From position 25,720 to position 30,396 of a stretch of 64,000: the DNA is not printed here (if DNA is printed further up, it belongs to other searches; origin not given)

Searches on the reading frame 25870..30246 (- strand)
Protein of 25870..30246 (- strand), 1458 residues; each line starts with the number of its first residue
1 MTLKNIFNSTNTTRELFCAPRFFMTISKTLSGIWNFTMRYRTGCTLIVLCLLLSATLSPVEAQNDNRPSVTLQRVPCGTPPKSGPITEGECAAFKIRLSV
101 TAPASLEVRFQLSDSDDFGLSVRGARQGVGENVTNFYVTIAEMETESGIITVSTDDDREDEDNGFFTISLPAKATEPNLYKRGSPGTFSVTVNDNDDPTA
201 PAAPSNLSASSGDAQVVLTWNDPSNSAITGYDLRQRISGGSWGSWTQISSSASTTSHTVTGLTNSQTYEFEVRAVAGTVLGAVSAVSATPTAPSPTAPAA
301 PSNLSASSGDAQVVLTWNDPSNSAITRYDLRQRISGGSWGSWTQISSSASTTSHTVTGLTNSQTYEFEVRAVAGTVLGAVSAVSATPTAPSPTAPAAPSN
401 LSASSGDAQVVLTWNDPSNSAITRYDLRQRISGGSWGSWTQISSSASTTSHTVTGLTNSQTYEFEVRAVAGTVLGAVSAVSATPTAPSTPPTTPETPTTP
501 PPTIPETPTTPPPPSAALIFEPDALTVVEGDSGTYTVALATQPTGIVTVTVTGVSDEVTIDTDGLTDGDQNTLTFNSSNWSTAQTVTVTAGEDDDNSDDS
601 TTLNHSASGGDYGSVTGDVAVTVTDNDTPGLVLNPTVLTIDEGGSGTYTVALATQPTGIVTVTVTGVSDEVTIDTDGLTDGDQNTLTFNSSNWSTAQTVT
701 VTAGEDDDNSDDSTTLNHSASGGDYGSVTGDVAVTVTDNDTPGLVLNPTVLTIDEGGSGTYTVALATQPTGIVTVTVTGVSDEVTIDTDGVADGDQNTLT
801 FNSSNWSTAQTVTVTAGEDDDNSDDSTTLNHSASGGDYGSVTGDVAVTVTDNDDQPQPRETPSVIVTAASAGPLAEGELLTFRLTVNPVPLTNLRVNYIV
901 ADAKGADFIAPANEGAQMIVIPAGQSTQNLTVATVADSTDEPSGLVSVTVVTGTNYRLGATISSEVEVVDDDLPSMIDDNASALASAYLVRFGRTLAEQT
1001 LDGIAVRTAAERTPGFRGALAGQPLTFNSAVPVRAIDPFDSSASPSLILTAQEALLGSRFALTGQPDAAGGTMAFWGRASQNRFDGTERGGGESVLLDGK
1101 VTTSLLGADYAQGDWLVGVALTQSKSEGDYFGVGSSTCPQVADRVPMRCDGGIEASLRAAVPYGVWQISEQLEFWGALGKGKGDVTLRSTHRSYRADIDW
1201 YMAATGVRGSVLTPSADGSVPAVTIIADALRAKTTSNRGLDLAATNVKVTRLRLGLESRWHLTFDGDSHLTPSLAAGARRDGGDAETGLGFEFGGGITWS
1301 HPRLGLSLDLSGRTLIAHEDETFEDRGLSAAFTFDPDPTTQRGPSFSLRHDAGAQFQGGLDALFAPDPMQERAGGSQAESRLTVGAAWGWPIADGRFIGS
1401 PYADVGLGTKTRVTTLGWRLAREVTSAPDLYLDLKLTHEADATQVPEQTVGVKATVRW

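Call 70: search_protein_families(library=pfam, proteins=[window:25870-30246:-], max_evalue=0.001)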
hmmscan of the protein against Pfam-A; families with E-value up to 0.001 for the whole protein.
window:25870-30246:- (1458 aa): 6 families
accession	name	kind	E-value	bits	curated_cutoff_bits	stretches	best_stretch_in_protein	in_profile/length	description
PF00041.27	fn3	-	3.6e-34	117.3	25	3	203-285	2-79/84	Fibronectin type III domain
PF01108.23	Tissue_fac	-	4e-16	59.2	27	2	289-374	13-101/107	Tissue factor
PF25059.1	FN3_DSCAM-DSCAML_C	-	2.3e-11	44.3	39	0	414-470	13-66/89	DSCAM/DSCAML C-terminal Fn3-like domain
PF16323.11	DUF4959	-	9.9e-11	42.4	32.9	0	195-276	13-91/106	Domain of unknown function (DUF4959)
PF25814.1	fn3_SORL1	-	0.00014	22.2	27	0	251-291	49-87/90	SORL1-like, fn3 domain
PF10179.15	NDNF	-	0.00064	20.2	27.3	0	341-372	78-109/127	Neuron-derived neurotrophic factor, first Fn(III) domain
